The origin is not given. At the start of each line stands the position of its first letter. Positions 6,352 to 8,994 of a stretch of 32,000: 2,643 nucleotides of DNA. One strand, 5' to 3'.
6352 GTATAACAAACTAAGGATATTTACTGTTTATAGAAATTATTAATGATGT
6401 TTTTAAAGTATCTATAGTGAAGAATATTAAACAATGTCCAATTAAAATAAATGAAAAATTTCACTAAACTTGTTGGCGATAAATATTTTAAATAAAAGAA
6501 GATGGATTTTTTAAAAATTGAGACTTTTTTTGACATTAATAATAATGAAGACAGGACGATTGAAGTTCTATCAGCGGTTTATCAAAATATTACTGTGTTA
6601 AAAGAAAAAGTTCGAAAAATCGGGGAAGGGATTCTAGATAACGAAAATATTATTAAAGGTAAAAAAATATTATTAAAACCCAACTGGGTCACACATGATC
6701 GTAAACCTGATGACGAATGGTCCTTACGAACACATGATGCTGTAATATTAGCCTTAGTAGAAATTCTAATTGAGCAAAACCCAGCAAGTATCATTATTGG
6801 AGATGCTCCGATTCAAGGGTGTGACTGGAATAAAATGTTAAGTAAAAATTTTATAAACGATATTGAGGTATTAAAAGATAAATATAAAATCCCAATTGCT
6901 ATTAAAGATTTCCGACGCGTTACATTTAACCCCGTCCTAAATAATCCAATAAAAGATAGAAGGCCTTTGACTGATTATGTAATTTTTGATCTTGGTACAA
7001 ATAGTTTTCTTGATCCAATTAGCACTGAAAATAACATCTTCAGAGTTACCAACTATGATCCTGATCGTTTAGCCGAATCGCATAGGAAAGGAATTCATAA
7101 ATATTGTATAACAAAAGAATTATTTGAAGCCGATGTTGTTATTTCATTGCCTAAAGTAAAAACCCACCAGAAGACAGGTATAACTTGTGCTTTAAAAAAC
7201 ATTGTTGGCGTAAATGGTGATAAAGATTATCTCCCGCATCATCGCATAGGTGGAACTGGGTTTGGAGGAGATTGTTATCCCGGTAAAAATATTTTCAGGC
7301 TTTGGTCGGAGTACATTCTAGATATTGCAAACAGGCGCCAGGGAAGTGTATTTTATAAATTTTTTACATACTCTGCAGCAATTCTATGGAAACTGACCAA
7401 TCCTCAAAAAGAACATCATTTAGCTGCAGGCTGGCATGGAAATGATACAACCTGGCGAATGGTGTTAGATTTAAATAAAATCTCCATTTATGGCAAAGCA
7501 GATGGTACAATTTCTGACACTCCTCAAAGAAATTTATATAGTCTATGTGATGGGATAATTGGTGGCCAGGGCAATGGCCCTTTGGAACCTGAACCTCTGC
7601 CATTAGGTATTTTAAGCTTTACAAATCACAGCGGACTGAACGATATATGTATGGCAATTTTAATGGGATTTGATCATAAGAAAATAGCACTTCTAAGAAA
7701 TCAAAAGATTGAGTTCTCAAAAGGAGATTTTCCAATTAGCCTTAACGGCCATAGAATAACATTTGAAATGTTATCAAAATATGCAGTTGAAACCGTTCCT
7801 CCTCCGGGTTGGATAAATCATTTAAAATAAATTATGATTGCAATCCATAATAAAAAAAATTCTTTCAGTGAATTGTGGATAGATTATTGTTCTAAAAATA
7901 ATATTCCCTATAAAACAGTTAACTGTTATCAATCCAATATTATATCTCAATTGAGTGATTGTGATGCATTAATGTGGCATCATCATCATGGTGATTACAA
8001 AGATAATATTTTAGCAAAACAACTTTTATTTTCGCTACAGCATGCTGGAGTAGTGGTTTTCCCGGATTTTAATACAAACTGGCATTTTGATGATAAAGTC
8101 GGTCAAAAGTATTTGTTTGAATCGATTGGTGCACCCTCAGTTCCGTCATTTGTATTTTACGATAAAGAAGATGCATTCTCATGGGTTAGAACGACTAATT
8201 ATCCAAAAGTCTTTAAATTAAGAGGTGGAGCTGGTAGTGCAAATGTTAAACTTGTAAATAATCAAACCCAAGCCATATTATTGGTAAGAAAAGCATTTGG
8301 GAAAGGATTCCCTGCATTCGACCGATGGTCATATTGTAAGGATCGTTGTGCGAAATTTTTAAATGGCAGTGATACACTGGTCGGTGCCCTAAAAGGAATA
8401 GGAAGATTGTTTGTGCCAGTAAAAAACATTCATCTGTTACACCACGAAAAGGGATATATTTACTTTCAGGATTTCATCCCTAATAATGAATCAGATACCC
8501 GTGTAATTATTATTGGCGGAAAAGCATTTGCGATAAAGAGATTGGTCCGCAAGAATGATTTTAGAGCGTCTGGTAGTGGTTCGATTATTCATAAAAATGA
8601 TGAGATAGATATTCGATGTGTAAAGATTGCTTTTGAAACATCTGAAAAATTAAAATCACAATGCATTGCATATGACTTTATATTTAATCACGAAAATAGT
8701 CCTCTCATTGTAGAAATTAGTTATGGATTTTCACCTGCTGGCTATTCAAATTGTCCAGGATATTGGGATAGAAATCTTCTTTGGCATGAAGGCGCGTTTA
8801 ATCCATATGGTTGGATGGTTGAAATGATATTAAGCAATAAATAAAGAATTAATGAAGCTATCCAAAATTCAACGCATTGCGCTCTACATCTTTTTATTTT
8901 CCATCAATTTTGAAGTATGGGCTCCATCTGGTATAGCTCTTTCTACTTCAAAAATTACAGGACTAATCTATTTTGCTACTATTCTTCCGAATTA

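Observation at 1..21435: Four co-oriented guest genes in one polysaccharide operon, each flanked on both sides by its own private repeat family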

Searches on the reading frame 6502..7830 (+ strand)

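Call 7: search_protein_families(library=pfam, proteins=[window:6502-7830:+])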
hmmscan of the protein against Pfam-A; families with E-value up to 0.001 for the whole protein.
window:6502-7830:+ (442 aa): 1 family
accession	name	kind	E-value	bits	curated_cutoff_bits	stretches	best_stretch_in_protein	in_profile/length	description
PF04015.17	DUF362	-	1.8e-21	77.6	24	1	172-371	61-185/200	Domain of unknown function (DUF362)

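Call 17: search_protein_families(library=ncbifam, proteins=[window:6502-7830:+])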
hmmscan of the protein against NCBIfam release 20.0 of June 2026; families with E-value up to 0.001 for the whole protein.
window:6502-7830:+ (442 aa): 1 family
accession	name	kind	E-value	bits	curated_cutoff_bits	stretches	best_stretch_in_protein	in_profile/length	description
NF052623.1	Npun_F2552_fam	equivalog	6.9e-17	61.8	500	1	182-237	108-162/314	Npun_F2552 family protein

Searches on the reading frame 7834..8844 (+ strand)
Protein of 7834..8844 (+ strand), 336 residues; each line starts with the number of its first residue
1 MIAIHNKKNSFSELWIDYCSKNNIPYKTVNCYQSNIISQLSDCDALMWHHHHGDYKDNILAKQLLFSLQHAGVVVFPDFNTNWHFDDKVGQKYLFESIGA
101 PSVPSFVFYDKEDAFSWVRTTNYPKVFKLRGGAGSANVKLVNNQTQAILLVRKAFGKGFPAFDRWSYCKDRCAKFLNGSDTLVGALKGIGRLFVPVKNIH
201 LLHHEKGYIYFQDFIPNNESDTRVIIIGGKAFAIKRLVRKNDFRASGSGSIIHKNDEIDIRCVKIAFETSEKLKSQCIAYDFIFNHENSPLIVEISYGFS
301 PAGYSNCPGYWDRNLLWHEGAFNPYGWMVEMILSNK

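Call 7: search_protein_families(library=pfam, proteins=[window:7834-8844:+])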
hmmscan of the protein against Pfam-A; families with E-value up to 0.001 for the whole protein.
window:7834-8844:+ (336 aa): 2 families
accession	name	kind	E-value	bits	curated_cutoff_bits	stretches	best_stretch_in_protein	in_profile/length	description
PF08443.16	RimK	-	8.3e-05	22.7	21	1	206-295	73-163/188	RimK-like ATP-grasp domain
PF02955.21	GSH-S_ATP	-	9.7e-05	22.3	23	1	203-278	66-144/175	Prokaryotic glutathione synthetase, ATP-grasp domain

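Call 17: search_protein_families(library=ncbifam, proteins=[window:7834-8844:+])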
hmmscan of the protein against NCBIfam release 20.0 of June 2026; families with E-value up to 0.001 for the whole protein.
window:7834-8844:+ (336 aa): 6 families
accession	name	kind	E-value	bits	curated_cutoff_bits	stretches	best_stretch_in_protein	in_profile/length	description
TIGR00768.1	rimK_fam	subfamily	3.1e-11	43.2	143.4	1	200-295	152-251/276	RimK family alpha-L-glutamate ligase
TIGR02144.1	LysX_arch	equivalog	3.7e-09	36.1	275.6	1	206-295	162-250/281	lysine biosynthesis protein LysX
NF040720.1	MptN_Meth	equivalog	1.4e-07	30.8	350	1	39-296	52-266/291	tetrahydromethanopterin:alpha-L-glutamate ligase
NF009402.0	PRK12767.1-1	equivalog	1.9e-05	23.7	218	1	86-154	114-180/329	carbamoyl phosphate synthase-like protein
NF004680.0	PRK06019.1-6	equivalog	0.00017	20.5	327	1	41-160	77-190/405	5-(carboxyamino)imidazole ribonucleotide synthase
NF003573.0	PRK05246.1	equivalog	0.00066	18.6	272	1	202-276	188-265/316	glutathione synthase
